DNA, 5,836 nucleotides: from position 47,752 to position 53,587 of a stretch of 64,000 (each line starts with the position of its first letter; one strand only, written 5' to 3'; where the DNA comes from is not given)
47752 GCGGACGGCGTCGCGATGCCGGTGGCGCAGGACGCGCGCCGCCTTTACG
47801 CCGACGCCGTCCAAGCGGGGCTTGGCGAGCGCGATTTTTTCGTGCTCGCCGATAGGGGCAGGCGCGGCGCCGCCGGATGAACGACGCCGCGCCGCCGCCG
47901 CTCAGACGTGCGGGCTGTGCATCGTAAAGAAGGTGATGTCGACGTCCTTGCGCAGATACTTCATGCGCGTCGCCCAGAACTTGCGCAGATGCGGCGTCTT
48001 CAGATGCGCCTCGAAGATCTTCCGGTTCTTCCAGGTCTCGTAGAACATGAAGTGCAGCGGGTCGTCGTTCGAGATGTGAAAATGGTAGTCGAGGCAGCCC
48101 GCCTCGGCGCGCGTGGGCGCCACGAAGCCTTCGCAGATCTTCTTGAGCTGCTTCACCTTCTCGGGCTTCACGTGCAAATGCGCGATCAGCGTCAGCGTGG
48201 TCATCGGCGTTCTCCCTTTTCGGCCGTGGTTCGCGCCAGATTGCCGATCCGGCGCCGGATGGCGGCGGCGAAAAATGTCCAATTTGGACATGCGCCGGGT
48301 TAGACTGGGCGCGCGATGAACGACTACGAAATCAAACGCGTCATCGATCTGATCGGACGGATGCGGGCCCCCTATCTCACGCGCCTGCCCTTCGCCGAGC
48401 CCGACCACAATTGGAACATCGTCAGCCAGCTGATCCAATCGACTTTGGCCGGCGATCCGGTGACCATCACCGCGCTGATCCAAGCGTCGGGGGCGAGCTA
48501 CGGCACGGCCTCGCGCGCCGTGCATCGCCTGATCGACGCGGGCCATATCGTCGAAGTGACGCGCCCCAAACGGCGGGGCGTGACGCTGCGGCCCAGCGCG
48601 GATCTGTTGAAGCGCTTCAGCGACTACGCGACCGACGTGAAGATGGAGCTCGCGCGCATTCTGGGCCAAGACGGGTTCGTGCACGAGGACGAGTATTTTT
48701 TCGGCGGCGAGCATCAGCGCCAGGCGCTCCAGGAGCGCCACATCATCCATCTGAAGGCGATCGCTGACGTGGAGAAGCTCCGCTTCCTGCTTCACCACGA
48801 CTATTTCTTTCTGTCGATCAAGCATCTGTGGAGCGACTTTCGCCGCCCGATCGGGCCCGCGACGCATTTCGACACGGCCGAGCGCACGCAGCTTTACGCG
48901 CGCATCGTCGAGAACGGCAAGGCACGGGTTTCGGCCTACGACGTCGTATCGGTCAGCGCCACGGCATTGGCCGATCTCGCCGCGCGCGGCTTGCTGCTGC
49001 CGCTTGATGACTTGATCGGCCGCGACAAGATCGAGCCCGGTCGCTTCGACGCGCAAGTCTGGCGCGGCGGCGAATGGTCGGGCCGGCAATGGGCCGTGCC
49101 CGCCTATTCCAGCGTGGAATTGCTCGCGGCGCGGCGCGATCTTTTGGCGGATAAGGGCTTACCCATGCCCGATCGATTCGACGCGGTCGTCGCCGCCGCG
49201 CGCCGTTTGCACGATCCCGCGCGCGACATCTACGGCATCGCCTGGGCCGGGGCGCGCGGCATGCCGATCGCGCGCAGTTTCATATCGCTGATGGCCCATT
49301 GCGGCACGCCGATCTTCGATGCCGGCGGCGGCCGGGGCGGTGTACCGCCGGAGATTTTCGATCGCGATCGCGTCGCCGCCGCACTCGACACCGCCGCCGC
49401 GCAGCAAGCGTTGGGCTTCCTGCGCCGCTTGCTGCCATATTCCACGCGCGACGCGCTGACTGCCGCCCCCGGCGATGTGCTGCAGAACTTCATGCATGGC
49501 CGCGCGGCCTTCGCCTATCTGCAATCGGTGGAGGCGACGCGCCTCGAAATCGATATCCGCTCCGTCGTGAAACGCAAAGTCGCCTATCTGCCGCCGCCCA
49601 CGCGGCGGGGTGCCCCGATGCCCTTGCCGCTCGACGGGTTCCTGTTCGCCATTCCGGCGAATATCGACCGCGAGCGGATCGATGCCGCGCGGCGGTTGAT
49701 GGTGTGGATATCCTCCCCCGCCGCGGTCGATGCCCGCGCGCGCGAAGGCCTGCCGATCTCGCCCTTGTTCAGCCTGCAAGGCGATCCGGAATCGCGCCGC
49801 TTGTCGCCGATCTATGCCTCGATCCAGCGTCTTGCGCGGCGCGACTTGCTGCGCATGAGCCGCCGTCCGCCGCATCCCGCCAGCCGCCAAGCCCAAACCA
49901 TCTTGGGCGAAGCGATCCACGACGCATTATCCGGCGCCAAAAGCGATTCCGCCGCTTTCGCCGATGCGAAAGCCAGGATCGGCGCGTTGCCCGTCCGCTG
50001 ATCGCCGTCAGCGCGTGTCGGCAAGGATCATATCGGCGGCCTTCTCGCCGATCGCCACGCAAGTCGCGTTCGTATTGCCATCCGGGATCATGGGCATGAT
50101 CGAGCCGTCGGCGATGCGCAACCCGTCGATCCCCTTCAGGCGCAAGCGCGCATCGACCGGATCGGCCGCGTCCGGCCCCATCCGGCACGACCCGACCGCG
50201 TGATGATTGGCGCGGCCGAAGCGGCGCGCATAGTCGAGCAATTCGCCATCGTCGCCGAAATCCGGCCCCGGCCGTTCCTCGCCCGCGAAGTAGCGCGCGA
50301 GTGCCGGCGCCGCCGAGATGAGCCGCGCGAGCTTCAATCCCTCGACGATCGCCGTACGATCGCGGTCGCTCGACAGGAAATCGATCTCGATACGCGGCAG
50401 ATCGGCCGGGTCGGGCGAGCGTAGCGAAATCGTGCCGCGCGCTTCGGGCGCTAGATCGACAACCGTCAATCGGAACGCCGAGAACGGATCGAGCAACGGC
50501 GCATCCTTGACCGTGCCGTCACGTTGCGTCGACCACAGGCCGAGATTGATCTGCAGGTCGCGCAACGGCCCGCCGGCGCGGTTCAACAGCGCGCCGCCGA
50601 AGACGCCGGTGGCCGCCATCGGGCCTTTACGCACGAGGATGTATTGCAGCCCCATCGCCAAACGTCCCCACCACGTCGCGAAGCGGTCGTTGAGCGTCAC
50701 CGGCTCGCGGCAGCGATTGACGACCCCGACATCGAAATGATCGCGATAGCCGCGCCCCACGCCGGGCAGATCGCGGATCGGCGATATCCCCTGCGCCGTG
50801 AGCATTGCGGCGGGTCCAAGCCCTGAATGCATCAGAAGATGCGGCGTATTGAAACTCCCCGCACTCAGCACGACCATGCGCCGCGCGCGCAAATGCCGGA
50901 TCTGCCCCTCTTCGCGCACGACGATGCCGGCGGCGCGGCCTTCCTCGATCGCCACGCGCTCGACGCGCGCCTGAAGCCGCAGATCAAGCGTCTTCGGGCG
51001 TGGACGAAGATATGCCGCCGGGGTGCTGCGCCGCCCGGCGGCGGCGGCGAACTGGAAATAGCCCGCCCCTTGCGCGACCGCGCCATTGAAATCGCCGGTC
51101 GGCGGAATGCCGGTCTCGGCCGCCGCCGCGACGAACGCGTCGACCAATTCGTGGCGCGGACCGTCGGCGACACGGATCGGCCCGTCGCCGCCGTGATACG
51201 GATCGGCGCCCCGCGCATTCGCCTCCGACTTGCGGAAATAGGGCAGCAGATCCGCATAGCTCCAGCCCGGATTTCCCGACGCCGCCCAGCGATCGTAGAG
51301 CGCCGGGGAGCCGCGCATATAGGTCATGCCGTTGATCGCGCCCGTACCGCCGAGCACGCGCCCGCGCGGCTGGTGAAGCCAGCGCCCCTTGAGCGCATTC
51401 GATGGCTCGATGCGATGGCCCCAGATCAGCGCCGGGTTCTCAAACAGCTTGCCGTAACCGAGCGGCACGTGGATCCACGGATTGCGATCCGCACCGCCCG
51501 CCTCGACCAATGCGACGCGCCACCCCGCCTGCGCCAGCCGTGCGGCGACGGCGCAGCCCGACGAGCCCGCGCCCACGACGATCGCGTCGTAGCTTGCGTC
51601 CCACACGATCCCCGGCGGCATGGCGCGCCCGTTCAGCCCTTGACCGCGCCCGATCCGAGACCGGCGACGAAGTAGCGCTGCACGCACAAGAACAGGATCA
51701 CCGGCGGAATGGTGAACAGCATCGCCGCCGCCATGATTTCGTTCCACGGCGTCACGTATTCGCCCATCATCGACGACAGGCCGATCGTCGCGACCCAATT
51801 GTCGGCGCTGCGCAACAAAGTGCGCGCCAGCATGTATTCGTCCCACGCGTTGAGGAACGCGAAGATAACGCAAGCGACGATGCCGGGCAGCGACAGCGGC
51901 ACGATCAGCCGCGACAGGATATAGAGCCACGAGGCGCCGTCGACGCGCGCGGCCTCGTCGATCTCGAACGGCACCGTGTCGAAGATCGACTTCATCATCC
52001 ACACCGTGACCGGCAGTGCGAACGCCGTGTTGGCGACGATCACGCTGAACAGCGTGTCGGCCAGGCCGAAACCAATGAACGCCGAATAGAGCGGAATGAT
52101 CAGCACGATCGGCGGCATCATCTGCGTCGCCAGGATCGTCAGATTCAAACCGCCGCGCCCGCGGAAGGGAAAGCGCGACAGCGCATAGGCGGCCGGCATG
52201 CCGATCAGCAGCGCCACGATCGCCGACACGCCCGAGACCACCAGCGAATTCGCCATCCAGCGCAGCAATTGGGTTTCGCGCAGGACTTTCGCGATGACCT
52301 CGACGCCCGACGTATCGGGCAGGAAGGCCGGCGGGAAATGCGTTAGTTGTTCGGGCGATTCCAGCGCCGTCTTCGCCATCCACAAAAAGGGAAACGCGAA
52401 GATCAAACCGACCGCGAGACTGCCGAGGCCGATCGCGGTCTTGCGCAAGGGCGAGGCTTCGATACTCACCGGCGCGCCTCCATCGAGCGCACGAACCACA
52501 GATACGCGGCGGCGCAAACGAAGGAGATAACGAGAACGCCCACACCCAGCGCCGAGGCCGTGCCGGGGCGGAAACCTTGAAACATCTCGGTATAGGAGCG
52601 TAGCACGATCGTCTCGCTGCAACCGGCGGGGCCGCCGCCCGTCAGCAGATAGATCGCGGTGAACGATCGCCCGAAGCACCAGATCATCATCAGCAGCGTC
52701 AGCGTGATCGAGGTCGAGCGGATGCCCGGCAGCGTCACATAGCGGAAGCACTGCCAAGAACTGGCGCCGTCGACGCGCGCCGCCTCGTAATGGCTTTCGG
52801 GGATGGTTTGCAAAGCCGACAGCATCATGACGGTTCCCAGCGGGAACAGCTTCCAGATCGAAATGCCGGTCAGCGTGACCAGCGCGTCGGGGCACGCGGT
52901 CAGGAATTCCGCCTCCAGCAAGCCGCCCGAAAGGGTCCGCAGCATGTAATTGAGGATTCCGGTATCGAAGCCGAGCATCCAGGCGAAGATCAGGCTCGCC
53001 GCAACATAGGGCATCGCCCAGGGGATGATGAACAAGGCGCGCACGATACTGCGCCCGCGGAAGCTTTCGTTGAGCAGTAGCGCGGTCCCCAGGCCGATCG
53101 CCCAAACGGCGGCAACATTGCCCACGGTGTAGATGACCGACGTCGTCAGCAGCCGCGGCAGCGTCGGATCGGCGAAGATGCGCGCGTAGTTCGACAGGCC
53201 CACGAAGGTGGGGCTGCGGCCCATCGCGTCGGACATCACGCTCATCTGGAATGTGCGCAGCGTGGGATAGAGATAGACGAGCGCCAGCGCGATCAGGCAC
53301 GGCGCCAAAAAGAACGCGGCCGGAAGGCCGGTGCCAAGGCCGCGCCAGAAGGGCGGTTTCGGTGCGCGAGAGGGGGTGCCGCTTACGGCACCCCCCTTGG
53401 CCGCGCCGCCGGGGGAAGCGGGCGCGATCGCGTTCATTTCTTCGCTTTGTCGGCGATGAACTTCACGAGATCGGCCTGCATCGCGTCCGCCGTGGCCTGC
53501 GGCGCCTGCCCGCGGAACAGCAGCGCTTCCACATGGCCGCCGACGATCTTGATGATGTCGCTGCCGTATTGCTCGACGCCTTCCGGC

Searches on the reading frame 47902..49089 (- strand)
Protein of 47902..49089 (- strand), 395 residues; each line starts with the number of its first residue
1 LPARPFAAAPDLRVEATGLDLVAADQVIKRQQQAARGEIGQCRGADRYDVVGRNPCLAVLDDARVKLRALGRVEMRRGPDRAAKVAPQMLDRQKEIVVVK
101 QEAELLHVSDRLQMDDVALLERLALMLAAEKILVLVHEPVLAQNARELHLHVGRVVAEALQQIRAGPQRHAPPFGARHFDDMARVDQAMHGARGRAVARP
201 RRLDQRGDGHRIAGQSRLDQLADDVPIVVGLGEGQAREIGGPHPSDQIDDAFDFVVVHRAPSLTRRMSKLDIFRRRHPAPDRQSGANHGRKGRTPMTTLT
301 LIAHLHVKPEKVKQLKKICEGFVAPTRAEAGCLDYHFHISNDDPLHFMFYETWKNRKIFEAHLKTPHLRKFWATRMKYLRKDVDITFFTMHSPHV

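Call 5: search_protein_families(library=pfam, proteins=[window:47902-49089:-], max_evalue=0.001)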
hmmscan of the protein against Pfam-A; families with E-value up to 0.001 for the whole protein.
window:47902-49089:- (395 aa): 1 family
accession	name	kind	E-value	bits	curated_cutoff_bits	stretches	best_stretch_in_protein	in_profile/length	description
PF03992.22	ABM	-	5.4e-17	62.2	23.1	1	299-371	2-75/78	Antibiotic biosynthesis monooxygenase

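Call 7: search_protein_families(library=ncbifam, proteins=[window:47902-49089:-], max_evalue=0.00001)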
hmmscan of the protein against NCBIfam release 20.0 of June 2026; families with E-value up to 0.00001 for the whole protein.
window:47902-49089:- (395 aa): 0 families

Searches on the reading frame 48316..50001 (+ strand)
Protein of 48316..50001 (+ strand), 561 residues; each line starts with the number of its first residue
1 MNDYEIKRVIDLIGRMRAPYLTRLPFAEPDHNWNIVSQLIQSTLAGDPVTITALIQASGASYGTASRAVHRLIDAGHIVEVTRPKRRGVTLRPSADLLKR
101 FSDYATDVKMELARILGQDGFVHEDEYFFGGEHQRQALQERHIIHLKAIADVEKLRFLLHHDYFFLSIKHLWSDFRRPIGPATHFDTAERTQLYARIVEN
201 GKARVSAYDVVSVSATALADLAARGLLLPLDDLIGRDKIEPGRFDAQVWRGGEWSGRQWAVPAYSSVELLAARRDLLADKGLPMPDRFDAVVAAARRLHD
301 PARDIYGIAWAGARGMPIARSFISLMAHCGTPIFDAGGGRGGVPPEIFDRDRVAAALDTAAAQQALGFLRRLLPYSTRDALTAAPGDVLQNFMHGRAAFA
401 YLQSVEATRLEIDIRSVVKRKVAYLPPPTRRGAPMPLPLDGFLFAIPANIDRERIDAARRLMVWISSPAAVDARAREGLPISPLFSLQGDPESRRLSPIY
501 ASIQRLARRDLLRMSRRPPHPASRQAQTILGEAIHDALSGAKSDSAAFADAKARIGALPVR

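Call 24: search_protein_families(library=pfam, proteins=[window:48316-50001:+], max_evalue=0.0001)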
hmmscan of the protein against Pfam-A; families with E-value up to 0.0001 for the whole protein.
window:48316-50001:+ (561 aa): 2 families
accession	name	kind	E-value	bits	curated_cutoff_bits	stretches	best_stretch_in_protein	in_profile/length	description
PF01547.30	SBP_bac_1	-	1.6e-18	68.2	26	1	198-470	44-305/307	Bacterial extracellular solute-binding protein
PF13416.11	SBP_bac_8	-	4.1e-12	46.9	27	1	202-476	33-254/279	Bacterial extracellular solute-binding protein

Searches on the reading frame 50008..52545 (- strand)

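Call 24: search_protein_families(library=pfam, proteins=[window:50008-52545:-], max_evalue=0.0001)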
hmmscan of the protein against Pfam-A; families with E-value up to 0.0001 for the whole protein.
window:50008-52545:- (845 aa): 5 families
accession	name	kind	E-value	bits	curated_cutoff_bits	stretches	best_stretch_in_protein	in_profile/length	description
PF00732.25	GMC_oxred_N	-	8e-39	134.1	23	1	319-604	1-217/218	GMC oxidoreductase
PF05199.19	GMC_oxred_C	-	5.9e-33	114.8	24.6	1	700-833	1-139/139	GMC oxidoreductase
PF01266.30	DAO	-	1.7e-09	38.1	27.9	1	320-570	1-209/353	FAD dependent oxidoreductase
PF00890.30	FAD_binding_2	-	3.5e-08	33.5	20.4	0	517-570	156-208/414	FAD binding domain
PF01134.28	GIDA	-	3.4e-05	23.5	22.1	0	320-347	1-28/391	Glucose inhibited division protein A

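Call 52: search_protein_families(library=ncbifam, proteins=[window:50008-52545:-], max_evalue=0.00001)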
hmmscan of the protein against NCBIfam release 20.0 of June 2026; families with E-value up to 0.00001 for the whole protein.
window:50008-52545:- (845 aa): 11 families
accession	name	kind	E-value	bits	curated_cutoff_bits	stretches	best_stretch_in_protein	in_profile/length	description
NF002550.0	PRK02106.1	subfamily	3.8e-134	448.3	605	1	317-843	4-536/563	choline dehydrogenase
TIGR01810.1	betA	equivalog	2.6e-110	369.6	732.1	1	320-841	1-527/532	choline dehydrogenase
TIGR03970.1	mycofact_MftG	equivalog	2.5e-78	264.2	387.45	2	320-620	2-308/487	mycofactocin dehydrogenase MftG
TIGR04542.1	GMC_mycofac_2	equivalog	1.8e-22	80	400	1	320-580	1-241/425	mycofactocin system GMC family oxidoreductase MftG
NF038210.1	GMC_mycofac_3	equivalog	1.3e-16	60.5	300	1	322-422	2-94/418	mycofactocin system GMC family oxidoreductase MftG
NF009477.0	PRK12843.1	equivalog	2.7e-11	42.6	758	1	518-579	234-294/578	FAD-dependent oxidoreductase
NF005510.0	PRK07121.1-3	subfamily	4.4e-08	32.3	481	0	524-568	199-244/492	FAD-binding protein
NF009478.0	PRK12844.1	equivalog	9.1e-08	30.8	789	0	520-567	225-272/559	3-ketosteroid-delta-1-dehydrogenase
TIGR02032.1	GG-red-SF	subfamily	6.7e-07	29.3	158.8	1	319-350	1-32/297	geranylgeranyl reductase family protein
NF004789.0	PRK06134.1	subfamily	1e-06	27.6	747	0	521-567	233-279/581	FAD-dependent oxidoreductase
NF005882.1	PRK07843.1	equivalog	3.2e-06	25.9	788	0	521-567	218-264/547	3-oxosteroid 1-dehydrogenase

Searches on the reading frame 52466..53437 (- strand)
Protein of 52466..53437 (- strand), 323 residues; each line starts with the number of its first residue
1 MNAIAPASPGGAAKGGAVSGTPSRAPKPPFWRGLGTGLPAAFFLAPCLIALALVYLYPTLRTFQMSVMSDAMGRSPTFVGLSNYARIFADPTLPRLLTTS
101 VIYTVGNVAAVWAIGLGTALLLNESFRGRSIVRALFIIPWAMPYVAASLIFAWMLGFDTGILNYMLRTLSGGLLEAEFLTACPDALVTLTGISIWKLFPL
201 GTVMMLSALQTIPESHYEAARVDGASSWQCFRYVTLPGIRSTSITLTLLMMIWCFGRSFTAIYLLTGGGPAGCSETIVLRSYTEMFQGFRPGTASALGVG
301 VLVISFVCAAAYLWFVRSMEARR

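Call 24: search_protein_families(library=pfam, proteins=[window:52466-53437:-], max_evalue=0.0001)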
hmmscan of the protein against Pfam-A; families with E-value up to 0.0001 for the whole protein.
window:52466-53437:- (323 aa): 1 family
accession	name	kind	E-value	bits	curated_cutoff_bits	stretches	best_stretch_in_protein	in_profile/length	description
PF00528.27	BPD_transp_1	-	2.5e-20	73.4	26.4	1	114-319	4-182/184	Binding-protein-dependent transport system inner membrane component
